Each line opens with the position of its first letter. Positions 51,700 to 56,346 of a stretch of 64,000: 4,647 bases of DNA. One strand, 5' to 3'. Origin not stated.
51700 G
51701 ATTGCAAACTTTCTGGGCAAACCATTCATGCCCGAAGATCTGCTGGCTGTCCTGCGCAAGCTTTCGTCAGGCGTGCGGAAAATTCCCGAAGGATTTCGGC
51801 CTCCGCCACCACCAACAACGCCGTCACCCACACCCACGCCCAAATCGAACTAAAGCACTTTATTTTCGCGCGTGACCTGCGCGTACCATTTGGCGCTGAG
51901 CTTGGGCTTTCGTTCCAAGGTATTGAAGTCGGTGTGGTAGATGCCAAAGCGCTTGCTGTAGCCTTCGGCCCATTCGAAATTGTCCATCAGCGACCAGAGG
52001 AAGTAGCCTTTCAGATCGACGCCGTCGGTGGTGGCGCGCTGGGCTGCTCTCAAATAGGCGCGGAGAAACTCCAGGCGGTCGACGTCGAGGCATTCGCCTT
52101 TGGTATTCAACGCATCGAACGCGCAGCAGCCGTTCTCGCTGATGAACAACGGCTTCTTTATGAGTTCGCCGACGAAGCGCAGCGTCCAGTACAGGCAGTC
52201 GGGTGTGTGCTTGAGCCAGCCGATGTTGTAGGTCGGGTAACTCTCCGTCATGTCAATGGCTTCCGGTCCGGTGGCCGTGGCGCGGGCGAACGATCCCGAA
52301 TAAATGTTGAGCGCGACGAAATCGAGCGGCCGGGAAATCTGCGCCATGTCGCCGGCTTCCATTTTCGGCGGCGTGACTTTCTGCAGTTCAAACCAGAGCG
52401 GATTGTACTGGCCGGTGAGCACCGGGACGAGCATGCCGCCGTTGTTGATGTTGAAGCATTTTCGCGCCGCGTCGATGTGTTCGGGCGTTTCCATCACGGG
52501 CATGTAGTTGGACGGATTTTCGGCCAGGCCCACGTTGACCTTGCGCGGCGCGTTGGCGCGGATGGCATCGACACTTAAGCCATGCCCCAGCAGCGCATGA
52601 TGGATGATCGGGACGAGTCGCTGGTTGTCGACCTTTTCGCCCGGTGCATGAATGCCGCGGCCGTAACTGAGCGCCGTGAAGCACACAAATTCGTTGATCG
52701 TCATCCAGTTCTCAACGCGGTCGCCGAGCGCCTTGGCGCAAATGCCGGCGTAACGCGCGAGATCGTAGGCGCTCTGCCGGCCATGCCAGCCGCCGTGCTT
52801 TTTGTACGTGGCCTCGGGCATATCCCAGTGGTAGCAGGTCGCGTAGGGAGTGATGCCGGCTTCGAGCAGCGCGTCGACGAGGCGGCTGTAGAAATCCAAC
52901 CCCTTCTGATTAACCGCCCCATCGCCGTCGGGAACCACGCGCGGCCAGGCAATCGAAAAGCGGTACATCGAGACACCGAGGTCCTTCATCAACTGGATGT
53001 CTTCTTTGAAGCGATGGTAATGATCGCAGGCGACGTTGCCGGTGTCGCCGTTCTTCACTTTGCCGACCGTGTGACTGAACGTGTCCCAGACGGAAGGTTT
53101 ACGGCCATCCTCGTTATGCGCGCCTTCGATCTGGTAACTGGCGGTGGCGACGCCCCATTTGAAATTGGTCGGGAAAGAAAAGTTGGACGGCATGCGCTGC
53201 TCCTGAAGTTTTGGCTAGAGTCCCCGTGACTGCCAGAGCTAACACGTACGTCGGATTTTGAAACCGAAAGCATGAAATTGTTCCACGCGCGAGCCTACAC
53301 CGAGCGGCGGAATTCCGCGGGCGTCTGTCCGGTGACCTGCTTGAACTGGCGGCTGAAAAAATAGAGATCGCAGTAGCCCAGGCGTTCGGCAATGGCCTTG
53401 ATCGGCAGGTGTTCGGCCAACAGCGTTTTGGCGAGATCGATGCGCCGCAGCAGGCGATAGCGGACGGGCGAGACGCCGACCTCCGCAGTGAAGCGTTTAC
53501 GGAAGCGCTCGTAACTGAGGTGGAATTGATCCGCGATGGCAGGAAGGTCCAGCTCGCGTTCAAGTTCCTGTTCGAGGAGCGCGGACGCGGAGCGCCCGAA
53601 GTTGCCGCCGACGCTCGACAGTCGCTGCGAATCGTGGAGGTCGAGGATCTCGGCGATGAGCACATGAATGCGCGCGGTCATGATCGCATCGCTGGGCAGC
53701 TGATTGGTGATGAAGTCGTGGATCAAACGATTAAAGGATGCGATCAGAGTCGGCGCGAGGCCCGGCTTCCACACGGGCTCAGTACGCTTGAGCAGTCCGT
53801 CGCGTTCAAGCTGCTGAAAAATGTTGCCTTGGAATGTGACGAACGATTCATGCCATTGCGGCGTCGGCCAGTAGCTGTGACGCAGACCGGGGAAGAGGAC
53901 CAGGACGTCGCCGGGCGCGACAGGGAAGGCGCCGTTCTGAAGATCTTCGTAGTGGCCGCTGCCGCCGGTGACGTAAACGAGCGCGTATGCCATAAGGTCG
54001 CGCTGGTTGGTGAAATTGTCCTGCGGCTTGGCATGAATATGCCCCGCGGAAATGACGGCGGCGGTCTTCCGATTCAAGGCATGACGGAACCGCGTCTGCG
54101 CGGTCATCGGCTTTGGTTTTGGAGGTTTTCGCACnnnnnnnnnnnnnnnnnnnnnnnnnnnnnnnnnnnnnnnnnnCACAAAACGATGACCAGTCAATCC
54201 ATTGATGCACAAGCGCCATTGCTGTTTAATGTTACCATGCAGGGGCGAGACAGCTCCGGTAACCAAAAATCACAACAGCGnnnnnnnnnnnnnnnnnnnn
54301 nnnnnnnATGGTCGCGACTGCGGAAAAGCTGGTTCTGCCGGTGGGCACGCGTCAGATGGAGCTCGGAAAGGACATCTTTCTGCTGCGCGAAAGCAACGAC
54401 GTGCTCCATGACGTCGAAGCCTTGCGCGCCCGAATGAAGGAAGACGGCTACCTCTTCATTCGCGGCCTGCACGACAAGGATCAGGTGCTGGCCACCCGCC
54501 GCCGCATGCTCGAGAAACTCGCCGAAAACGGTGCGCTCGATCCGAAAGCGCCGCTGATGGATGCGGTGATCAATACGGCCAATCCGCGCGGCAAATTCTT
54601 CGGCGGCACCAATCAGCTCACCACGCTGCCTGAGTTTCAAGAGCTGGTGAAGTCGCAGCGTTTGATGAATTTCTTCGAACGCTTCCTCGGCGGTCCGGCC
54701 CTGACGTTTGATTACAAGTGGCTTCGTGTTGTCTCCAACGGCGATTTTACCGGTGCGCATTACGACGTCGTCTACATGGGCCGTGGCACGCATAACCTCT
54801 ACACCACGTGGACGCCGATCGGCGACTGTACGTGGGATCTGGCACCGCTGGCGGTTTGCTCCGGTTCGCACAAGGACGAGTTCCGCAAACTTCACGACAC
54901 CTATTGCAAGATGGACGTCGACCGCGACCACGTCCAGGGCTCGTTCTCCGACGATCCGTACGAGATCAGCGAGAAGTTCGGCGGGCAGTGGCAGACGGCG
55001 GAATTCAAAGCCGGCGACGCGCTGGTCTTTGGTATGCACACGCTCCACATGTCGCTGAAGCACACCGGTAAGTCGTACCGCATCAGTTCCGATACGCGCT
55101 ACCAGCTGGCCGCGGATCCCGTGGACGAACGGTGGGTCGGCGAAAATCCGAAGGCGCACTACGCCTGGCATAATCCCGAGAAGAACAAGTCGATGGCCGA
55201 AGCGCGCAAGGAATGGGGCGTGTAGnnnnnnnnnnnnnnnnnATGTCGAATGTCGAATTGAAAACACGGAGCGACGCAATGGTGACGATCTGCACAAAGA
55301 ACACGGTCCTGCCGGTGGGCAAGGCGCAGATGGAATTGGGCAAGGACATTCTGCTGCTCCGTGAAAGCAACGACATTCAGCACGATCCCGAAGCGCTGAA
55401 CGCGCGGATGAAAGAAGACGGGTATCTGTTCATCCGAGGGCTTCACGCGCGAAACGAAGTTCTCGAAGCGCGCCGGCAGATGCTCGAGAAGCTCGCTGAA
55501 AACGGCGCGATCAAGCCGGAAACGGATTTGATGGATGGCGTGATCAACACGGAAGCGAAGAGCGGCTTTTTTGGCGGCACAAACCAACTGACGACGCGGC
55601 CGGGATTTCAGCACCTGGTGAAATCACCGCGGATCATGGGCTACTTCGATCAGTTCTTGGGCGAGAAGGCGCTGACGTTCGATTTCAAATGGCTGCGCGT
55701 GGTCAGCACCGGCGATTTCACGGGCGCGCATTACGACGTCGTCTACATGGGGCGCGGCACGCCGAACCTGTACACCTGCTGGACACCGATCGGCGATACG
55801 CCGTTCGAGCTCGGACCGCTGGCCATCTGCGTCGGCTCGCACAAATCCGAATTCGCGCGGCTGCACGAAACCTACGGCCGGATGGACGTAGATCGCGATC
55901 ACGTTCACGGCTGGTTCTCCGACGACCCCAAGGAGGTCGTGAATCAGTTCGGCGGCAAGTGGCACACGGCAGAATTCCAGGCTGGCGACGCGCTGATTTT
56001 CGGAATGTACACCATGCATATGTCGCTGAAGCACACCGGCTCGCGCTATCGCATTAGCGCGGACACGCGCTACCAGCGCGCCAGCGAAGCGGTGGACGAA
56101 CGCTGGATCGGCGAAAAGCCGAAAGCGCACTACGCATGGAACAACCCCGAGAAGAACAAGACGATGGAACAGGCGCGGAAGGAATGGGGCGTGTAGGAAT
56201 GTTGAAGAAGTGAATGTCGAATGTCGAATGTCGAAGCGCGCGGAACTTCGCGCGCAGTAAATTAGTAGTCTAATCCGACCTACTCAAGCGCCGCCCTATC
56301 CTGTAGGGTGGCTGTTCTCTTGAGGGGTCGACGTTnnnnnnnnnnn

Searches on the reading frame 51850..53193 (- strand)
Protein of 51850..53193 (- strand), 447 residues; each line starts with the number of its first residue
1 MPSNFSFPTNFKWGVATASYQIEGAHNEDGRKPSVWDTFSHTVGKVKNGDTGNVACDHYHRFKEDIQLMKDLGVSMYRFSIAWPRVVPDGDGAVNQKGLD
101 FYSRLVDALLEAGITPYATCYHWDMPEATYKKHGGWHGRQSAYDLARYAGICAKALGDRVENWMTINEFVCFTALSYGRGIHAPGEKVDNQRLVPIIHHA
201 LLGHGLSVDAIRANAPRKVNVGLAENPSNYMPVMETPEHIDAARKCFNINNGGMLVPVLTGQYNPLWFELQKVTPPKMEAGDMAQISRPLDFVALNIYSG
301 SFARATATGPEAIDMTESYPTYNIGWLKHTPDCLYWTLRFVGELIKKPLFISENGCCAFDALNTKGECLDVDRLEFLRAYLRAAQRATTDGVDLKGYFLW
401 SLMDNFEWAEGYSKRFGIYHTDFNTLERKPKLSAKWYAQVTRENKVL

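Call 46: search_protein_families(library=pfam, proteins=[window:51850-53193:-], max_evalue=0.0001)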
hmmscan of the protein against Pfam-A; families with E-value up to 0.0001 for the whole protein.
window:51850-53193:- (447 aa): 1 family
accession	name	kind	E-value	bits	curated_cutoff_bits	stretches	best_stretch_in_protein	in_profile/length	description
PF00232.24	Glyco_hydro_1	-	9.3e-142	473.1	22.6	1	5-445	3-452/453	Glycosyl hydrolase family 1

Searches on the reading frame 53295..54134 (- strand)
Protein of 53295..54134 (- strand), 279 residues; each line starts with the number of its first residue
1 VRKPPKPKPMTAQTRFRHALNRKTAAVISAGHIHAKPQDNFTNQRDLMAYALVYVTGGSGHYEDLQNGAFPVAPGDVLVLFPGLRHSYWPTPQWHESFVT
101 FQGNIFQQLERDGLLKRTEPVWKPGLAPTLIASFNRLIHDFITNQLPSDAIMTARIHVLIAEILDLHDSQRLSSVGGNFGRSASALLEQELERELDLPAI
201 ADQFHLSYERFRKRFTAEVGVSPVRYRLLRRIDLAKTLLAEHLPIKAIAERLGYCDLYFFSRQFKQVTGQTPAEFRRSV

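Call 80: search_protein_families(library=pfam, proteins=[window:53295-54134:-], max_evalue=0.0001)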
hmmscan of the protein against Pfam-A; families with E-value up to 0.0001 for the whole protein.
window:53295-54134:- (279 aa): 3 families
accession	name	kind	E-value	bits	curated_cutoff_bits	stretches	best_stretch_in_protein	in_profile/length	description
PF12833.13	HTH_18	-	4.9e-20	72.1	33.6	1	200-277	1-79/80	Helix-turn-helix domain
PF00165.29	HTH_AraC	-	1.3e-16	60.6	26.6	2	243-277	9-42/42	Bacterial regulatory helix-turn-helix proteins, AraC family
PF02311.25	AraC_binding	-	9.1e-12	45.3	21.1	1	35-156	9-131/135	AraC-like ligand binding domain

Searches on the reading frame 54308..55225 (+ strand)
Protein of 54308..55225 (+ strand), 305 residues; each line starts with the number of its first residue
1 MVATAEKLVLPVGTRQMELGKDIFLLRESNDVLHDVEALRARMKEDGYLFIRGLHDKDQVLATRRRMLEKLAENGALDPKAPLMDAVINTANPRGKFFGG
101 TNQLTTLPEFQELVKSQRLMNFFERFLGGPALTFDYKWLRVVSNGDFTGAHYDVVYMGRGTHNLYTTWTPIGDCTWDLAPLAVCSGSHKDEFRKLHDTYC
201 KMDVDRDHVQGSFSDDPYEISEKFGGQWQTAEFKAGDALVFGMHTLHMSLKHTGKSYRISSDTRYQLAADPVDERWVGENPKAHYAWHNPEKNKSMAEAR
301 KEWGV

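Call 46: search_protein_families(library=pfam, proteins=[window:54308-55225:+], max_evalue=0.0001)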
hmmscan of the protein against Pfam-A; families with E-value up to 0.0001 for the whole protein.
window:54308-55225:+ (305 aa): 1 family
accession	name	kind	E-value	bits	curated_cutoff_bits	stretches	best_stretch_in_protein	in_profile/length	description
PF05721.19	PhyH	-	2.1e-13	51.5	22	1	44-259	2-212/213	Phytanoyl-CoA dioxygenase (PhyH)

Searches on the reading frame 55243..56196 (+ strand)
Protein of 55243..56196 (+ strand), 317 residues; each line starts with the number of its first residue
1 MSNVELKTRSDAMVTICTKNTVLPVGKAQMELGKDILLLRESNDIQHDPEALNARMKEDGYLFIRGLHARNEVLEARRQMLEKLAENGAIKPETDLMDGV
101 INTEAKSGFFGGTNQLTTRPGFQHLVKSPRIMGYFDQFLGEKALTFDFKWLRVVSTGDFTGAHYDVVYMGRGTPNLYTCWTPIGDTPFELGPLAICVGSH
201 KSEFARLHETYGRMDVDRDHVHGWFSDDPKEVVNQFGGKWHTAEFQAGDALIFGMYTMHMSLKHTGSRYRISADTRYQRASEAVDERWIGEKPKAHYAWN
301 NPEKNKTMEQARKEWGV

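Call 46: search_protein_families(library=pfam, proteins=[window:55243-56196:+], max_evalue=0.0001)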
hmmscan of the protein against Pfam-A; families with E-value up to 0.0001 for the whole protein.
window:55243-56196:+ (317 aa): 1 family
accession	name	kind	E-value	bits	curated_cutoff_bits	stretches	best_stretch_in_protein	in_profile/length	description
PF05721.19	PhyH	-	3.2e-14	54.2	22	1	57-271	2-212/213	Phytanoyl-CoA dioxygenase (PhyH)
